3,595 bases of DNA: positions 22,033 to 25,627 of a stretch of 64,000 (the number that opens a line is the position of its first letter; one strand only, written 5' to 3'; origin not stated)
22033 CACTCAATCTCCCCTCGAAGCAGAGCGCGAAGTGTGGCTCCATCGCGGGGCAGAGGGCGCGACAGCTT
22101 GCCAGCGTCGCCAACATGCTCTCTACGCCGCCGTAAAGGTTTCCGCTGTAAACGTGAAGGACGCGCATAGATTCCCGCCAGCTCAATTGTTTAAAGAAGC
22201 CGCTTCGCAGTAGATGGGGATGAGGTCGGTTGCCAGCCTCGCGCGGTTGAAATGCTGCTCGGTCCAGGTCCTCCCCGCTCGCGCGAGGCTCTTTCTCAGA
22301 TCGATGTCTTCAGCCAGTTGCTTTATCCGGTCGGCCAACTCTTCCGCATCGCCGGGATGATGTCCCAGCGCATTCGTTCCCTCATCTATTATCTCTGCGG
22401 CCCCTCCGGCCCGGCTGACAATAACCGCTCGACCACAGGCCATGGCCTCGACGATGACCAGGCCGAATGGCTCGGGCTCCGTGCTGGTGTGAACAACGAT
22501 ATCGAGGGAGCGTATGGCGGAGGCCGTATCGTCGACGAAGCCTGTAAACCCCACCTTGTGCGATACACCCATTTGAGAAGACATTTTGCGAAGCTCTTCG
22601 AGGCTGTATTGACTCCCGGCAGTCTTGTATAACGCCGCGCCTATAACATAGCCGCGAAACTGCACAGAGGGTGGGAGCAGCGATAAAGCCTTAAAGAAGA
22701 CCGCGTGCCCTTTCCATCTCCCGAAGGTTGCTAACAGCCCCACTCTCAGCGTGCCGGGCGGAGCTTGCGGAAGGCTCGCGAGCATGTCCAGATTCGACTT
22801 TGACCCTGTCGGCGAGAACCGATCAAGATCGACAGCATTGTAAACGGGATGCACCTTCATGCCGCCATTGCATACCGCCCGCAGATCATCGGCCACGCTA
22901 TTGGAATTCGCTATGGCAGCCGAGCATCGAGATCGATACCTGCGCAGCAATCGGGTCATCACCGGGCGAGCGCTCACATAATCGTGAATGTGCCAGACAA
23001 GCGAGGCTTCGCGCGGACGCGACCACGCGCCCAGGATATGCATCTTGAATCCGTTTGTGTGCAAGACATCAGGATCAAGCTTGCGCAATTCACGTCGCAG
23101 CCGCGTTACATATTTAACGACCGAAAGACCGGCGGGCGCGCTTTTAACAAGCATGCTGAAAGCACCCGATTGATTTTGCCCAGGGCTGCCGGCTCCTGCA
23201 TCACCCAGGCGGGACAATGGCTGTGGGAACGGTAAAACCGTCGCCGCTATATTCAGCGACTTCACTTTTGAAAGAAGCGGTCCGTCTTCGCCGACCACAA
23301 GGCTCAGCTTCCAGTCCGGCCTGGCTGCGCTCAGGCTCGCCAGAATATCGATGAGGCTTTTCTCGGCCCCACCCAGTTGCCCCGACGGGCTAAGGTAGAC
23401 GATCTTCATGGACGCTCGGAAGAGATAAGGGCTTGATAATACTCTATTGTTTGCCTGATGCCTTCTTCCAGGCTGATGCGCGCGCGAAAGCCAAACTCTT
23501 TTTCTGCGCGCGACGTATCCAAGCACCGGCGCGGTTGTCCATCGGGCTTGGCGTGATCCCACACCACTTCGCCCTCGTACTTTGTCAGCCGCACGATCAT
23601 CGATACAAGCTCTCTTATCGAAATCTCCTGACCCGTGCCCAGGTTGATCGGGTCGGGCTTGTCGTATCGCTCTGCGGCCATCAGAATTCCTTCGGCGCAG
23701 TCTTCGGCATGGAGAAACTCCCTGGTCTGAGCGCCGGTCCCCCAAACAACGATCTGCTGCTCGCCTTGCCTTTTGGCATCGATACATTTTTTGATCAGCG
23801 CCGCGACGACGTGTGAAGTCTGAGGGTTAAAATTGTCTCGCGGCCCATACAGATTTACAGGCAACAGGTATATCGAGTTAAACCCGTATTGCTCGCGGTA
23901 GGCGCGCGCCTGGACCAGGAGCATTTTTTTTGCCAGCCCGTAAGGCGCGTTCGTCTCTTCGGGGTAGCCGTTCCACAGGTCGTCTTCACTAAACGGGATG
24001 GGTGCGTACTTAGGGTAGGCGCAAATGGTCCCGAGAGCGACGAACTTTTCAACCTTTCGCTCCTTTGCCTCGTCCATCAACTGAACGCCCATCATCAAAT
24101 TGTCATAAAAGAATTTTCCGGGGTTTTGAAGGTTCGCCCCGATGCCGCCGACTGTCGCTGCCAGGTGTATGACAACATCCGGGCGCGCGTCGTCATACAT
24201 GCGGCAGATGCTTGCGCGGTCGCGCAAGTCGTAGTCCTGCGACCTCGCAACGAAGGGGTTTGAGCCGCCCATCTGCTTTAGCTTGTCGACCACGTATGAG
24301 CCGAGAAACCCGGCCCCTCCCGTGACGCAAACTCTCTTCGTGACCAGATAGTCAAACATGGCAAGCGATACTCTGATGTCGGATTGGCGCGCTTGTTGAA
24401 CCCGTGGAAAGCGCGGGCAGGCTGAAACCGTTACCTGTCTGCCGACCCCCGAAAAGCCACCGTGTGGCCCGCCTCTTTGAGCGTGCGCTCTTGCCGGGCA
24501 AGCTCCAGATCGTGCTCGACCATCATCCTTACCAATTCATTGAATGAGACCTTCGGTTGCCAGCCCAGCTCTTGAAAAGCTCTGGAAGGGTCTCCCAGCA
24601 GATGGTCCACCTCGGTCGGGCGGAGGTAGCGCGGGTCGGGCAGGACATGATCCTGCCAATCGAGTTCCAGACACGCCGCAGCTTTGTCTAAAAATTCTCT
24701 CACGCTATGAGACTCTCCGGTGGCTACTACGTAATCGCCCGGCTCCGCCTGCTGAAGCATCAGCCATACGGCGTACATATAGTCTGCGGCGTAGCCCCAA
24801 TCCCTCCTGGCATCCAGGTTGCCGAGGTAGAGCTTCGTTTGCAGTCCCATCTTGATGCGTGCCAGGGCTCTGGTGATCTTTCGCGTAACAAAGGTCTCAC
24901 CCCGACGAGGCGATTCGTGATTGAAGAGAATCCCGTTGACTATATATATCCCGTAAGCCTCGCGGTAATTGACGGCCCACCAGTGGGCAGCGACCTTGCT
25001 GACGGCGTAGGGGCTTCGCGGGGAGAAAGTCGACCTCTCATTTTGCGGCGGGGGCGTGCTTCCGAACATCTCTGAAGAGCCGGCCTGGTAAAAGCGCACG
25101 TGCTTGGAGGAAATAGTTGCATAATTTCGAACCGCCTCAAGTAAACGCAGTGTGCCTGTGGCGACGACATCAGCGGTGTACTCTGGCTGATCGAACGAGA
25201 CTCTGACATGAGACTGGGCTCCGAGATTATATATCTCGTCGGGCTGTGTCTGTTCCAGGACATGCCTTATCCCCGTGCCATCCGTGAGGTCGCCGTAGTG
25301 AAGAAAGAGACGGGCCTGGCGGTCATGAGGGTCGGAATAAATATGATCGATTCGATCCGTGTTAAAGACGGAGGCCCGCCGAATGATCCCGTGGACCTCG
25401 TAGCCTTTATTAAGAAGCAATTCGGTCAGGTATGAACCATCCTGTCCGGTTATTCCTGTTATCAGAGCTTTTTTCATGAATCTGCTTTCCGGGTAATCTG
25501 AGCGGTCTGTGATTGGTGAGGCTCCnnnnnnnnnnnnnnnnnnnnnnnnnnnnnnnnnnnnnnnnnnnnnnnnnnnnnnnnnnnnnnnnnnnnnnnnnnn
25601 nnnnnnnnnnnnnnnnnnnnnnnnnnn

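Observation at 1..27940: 28-kb single-strand polysaccharide cluster with 12 predicted glycosyltransferases and 7 methyltransferases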

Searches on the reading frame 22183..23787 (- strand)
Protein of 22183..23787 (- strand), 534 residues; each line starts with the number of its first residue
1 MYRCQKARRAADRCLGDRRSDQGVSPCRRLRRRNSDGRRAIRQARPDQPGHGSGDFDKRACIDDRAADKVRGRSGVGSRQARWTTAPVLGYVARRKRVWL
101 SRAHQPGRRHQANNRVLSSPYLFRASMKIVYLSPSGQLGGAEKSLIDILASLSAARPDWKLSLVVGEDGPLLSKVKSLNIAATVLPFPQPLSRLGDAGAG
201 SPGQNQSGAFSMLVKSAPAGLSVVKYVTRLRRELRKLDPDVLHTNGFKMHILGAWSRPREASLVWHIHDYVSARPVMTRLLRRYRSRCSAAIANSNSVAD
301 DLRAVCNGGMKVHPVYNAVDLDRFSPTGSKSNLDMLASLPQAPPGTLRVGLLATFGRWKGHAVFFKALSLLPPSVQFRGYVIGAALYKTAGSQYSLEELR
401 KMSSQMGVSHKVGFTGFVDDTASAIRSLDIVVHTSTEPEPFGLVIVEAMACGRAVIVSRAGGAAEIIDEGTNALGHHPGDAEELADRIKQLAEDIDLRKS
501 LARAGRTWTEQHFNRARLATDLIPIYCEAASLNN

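Call 6: search_protein_families(library=pfam, proteins=[window:22183-23787:-], max_evalue=0.01)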
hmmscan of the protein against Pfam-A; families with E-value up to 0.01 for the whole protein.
window:22183-23787:- (534 aa): 6 families
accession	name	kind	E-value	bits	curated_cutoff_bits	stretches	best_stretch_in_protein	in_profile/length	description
PF00534.26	Glycos_transf_1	-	2.9e-29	102.2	26.4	1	352-508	21-172/172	Glycosyl transferases group 1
PF13692.12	Glyco_trans_1_4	-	3.2e-27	96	27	1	350-494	5-142/142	Glycosyl transferases group 1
PF13439.12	Glyco_transf_4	-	3.5e-16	60.1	28.5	1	218-323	52-170/170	Glycosyltransferase Family 4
PF13524.12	Glyco_trans_1_2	-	1.5e-10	41.6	25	1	412-519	29-140/144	Glycosyl transferase-like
PF13579.12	Glyco_trans_4_4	-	7.9e-09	36.5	29.7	1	214-305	47-145/158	Glycosyl transferase 4-like domain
PF20706.3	GT4-conflict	-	1.6e-06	27.8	26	1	341-516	190-379/385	Family 4 Glycosyltransferase in conflict systems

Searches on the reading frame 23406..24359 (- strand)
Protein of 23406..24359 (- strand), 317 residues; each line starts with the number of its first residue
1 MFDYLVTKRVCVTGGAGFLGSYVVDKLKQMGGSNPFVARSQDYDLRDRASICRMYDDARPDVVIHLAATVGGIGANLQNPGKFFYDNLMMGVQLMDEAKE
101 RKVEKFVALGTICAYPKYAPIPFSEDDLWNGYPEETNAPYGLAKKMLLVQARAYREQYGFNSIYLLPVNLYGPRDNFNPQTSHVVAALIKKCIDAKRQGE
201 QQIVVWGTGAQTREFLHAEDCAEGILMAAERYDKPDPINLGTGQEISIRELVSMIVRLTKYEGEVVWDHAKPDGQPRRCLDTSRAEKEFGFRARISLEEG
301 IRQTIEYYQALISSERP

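Call 6: search_protein_families(library=pfam, proteins=[window:23406-24359:-], max_evalue=0.01)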
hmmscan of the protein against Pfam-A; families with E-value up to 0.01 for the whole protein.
window:23406-24359:- (317 aa): 5 families
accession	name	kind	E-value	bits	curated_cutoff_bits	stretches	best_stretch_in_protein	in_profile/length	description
PF01370.27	Epimerase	-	2.8e-57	194.3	20.9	1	10-241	1-240/240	NAD dependent epimerase/dehydratase family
PF16363.11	GDP_Man_Dehyd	-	2e-35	123.3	27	1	42-304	58-332/332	GDP-mannose 4,6 dehydratase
PF04321.23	RmlD_sub_bind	-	1.5e-06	27.9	27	1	9-68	2-60/287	RmlD substrate binding domain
PF02719.21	Polysacc_synt_2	-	6.4e-06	26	20.2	1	44-111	62-128/293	Polysaccharide biosynthesis protein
PF01073.25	3Beta_HSD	-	0.00018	21.1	22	0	12-30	2-20/280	3-beta hydroxysteroid dehydrogenase/isomerase family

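Call 52: search_solved_structures(query=window:23406-24359:-, max_evalue=1e-20)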
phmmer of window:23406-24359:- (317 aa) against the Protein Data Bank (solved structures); distinct sequences matched with E-value up to 1e-20: 25.
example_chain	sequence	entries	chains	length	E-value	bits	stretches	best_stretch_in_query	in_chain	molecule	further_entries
8du0_A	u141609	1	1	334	4.3e-68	233.3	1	5-304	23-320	GDP-L-fucose synthase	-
7ll6_A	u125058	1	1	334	4.3e-68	233.3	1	5-304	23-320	GDP-L-fucose synthase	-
1bsv_A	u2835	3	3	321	4.8e-60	206.9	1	8-308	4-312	PROTEIN (GDP-FUCOSE SYNTHETASE) | GDP-FUCOSE SYNTHETASE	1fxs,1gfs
1e7q_A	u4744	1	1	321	5.5e-60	206.7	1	7-308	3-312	GDP-FUCOSE SYNTHETASE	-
1e6u_A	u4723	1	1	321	7.6e-60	206.2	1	7-308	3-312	GDP-FUCOSE SYNTHETASE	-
1e7s_A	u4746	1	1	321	1.3e-59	205.5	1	8-308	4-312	GDP-FUCOSE SYNTHETASE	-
1bws_A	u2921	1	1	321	1.3e-59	205.5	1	8-308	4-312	PROTEIN (GDP-4-KETO-6-DEOXY-D-MANNOSE EPIMERASE/REDUCTASE)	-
1e7r_A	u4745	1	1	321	8.7e-59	202.7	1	8-308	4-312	GDP-FUCOSE SYNTHETASE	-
4b8z_A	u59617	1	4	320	9.3e-49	169.8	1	4-287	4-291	GDP-L-FUCOSE SYNTHASE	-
4b8w_A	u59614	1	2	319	9.5e-49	169.8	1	4-287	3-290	GDP-L-FUCOSE SYNTHASE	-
4bkp_A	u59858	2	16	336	1.1e-48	169.6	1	4-287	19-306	GDP-L-FUCOSE SYNTHASE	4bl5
4e5y_A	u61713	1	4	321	2.4e-48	168.4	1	8-287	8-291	GDP-L-fucose synthase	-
7anh_A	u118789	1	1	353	1.4e-45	159.3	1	9-201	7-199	GDP-L-fucose synthase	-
8ewu_A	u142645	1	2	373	1.6e-42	149.3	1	8-201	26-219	GDP-L-fucose synthase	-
6aqy_A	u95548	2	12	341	4.3e-41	144.6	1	10-308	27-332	gdp-l-fucose synthetase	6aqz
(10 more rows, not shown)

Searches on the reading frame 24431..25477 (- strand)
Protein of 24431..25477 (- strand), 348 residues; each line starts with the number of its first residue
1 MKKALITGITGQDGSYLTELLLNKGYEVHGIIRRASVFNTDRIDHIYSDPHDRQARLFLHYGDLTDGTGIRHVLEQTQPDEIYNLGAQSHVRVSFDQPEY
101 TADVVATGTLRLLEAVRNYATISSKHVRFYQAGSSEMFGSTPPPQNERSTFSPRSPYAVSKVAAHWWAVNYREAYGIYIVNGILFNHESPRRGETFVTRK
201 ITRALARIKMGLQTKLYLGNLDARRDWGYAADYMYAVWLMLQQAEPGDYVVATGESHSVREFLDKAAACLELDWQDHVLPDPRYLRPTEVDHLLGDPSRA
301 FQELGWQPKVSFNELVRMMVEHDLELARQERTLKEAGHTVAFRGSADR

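Call 6: search_protein_families(library=pfam, proteins=[window:24431-25477:-], max_evalue=0.01)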
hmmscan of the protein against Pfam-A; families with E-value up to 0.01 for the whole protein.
window:24431-25477:- (348 aa): 4 families
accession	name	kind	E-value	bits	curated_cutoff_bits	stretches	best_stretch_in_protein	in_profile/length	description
PF16363.11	GDP_Man_Dehyd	-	9.8e-138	459.6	27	1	5-319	1-332/332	GDP-mannose 4,6 dehydratase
PF01370.27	Epimerase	-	1.8e-70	237.5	20.9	1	4-252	1-240/240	NAD dependent epimerase/dehydratase family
PF04321.23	RmlD_sub_bind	-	2.2e-06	27.4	27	1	3-164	2-132/287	RmlD substrate binding domain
PF02719.21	Polysacc_synt_2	-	0.0047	16.6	20.2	1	5-119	2-118/293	Polysaccharide biosynthesis protein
